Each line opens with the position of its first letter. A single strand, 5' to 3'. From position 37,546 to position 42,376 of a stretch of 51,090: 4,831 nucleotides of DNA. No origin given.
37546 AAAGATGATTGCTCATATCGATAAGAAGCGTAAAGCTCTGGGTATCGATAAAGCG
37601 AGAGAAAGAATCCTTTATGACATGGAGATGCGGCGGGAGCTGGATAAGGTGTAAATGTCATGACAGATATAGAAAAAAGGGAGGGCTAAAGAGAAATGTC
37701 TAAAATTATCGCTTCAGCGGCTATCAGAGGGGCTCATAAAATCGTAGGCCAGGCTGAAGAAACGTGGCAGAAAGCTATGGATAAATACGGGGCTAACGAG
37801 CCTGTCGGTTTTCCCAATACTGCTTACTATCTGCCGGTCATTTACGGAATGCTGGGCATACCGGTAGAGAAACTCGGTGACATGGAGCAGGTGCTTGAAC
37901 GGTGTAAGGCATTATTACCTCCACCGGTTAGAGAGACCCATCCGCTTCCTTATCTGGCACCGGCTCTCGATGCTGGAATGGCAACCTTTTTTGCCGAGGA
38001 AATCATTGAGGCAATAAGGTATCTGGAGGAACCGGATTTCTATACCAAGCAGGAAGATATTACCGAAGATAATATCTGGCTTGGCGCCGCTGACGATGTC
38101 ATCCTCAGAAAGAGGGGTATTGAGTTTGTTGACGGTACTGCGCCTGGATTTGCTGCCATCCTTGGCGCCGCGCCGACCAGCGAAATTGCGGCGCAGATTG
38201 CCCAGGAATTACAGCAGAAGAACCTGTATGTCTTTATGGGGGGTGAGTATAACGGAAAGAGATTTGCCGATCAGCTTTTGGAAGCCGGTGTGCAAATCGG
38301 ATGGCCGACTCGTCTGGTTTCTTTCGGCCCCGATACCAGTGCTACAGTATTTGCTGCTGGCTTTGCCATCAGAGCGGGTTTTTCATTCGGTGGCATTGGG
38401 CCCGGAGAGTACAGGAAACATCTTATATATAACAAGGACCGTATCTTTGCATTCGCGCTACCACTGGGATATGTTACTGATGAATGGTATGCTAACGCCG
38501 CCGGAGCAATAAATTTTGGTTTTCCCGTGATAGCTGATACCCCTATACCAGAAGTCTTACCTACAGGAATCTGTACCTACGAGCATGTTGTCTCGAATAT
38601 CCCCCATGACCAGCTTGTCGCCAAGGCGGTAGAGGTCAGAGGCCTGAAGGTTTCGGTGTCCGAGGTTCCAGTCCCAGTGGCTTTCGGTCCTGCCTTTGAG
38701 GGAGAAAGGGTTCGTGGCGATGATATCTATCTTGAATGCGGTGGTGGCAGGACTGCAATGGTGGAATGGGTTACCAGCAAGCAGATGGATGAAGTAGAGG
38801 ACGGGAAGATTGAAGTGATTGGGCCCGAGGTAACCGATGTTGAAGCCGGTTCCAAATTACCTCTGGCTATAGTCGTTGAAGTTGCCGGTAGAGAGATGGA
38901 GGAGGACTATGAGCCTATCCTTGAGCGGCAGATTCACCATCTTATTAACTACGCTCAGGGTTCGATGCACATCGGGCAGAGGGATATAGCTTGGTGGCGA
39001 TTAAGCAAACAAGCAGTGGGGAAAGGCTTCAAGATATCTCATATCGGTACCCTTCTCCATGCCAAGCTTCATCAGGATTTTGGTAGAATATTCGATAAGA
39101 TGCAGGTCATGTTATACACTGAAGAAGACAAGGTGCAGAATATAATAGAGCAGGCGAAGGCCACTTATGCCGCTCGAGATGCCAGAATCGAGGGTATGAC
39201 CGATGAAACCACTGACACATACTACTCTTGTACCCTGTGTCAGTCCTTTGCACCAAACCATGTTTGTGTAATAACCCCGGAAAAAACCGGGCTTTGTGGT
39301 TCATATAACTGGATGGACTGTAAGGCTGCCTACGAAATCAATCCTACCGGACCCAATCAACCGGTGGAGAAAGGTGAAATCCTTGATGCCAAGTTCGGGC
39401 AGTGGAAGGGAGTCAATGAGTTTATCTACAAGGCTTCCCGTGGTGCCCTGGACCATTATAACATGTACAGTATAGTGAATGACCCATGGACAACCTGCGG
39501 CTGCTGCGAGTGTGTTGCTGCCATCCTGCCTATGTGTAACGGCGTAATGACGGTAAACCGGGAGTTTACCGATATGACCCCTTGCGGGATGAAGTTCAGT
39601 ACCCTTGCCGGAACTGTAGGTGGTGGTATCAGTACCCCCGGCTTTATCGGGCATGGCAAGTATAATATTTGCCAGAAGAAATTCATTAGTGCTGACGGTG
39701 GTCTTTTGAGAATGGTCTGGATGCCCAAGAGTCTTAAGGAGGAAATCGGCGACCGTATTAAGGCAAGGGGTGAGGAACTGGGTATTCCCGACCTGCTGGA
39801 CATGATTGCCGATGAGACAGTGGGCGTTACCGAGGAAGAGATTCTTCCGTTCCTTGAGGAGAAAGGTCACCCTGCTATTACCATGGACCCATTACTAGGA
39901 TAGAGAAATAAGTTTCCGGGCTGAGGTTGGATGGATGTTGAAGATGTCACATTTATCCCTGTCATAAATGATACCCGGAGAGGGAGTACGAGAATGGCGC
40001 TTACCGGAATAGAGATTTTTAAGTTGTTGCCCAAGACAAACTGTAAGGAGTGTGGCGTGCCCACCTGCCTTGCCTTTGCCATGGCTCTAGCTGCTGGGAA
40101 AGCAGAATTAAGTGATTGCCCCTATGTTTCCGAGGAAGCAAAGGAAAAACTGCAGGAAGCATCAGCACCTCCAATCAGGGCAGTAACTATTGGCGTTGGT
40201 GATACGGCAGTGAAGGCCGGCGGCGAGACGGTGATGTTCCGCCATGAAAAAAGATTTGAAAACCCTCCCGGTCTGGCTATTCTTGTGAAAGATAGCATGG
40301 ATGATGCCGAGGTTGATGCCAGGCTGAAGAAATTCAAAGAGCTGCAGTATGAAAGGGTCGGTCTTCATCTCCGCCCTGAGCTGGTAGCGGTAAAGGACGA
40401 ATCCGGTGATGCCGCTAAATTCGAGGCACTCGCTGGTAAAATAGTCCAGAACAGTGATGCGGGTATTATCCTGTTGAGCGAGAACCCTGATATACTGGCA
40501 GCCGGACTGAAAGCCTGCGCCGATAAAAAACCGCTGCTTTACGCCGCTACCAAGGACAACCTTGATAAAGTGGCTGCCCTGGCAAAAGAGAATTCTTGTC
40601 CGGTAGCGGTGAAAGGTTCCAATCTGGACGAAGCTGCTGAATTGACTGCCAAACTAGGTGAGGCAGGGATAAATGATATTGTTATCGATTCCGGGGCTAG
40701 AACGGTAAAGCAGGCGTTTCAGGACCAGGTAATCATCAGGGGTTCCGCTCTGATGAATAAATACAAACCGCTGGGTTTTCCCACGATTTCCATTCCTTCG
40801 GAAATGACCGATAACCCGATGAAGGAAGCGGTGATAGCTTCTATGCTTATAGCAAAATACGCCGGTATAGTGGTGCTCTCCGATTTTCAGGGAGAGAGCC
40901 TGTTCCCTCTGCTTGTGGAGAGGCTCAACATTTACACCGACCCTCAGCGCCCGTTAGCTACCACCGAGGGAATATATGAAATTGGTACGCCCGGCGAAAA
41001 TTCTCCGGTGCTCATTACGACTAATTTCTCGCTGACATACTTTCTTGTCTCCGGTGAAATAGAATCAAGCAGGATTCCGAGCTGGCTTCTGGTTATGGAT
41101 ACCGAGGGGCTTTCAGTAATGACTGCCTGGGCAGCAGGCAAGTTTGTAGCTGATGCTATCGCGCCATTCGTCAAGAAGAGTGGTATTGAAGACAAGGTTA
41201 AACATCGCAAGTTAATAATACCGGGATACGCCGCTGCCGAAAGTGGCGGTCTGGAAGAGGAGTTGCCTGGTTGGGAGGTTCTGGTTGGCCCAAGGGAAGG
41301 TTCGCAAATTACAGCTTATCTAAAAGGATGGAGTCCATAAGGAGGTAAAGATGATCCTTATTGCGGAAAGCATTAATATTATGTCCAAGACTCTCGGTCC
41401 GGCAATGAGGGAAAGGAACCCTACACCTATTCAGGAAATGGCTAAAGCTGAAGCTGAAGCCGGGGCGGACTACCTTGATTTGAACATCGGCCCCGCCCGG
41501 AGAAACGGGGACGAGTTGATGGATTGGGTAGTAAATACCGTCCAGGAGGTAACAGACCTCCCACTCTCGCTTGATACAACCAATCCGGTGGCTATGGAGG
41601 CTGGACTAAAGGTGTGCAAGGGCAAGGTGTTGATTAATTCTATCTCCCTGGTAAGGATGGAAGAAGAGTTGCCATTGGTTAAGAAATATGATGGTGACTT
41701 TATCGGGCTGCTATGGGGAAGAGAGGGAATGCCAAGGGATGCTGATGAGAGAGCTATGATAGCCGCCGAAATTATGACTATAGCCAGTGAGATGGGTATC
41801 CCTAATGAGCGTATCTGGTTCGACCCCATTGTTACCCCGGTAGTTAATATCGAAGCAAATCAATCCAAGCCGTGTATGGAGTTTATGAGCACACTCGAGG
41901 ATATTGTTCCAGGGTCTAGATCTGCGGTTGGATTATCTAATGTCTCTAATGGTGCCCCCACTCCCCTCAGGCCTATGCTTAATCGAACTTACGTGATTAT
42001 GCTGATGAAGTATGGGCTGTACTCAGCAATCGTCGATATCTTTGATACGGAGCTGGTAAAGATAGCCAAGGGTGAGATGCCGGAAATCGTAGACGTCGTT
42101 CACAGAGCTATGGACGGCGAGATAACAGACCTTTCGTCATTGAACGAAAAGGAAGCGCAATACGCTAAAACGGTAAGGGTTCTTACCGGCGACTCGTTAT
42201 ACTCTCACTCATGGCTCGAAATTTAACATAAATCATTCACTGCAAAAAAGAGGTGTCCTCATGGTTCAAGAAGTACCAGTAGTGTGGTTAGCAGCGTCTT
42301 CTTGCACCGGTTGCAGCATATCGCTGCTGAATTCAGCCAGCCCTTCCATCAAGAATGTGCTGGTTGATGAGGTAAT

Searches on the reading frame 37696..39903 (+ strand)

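Call 4: search_protein_families(library=pfam, proteins=[window:37696-39903:+])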
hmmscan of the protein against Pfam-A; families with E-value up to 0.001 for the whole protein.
window:37696-39903:+ (735 aa): 3 families
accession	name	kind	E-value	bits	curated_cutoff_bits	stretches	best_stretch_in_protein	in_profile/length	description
PF19436.4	ACS_CODH_B_C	-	5.6e-122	406.4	25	1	491-734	1-245/245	ACS/CODH beta subunit C-terminal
PF03598.20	CdhC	-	4.5e-67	225.2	24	1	326-480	1-155/155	CO dehydrogenase/acetyl-CoA synthase complex beta subunit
PF18537.6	CODH_A_N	-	2.3e-31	108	32.2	1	21-110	1-83/83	Carbon monoxide dehydrogenase subunit alpha N-terminal domain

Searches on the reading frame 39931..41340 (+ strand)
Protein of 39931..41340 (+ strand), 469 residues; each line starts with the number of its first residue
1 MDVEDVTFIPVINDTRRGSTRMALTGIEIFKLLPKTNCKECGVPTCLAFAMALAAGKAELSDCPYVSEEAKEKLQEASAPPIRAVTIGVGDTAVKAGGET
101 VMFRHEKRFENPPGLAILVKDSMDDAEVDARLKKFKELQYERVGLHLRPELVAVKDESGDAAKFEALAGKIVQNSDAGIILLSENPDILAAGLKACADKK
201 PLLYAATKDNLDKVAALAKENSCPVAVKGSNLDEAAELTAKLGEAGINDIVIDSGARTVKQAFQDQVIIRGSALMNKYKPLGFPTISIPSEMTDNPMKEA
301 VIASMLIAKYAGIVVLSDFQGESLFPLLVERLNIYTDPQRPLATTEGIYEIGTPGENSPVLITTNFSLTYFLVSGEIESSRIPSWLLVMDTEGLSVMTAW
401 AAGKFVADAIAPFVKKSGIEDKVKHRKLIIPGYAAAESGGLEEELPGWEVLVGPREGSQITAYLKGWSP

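Call 4: search_protein_families(library=pfam, proteins=[window:39931-41340:+])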
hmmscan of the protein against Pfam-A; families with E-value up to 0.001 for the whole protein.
window:39931-41340:+ (469 aa): 2 families
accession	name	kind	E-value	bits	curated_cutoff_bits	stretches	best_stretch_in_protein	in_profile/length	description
PF03599.22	CdhD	-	2.1e-103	346.5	24.8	1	85-463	2-386/387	CO dehydrogenase/acetyl-CoA synthase delta subunit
PF04060.18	FeS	-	4.6e-15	55.5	23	1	33-65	1-33/33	Putative Fe-S cluster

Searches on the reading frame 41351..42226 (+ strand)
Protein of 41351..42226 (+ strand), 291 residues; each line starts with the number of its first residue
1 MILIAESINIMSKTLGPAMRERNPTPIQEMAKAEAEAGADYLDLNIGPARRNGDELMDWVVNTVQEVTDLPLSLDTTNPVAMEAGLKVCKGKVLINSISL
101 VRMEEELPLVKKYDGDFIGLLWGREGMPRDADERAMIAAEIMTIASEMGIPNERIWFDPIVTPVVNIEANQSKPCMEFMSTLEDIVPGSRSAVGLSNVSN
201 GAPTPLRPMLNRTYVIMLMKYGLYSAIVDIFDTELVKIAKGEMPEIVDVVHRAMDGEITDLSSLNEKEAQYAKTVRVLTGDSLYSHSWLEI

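Call 4: search_protein_families(library=pfam, proteins=[window:41351-42226:+])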
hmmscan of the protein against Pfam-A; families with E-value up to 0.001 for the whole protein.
window:41351-42226:+ (291 aa): 1 family
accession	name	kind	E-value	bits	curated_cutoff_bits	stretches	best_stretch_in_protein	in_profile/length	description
PF00809.28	Pterin_bind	-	1.7e-18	67.6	25.5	1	25-203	21-212/244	Pterin binding enzyme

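Call 6: search_protein_families(library=ncbifam, proteins=[window:41351-42226:+])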
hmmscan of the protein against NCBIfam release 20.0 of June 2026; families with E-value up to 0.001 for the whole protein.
window:41351-42226:+ (291 aa): 4 families
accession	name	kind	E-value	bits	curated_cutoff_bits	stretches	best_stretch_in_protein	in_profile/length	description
NF005719.0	PRK07535.1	domain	4.4e-66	222.7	259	1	1-289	1-255/268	methyltetrahydrofolate:corrinoid/iron-sulfur protein methyltransferase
NF040758.1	CODH_ACS_meth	exception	2.5e-57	194.2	370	1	2-240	5-243/261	carbon monoxide dehydrogenase/acetyl-CoA synthase methytransferase subunit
TIGR02082.1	metH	equivalog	7e-27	93.5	1010.85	1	2-266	344-623/1182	methionine synthase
NF007024.0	PRK09490.1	equivalog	6.1e-14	50.8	1497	1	27-250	387-624/1234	methionine synthase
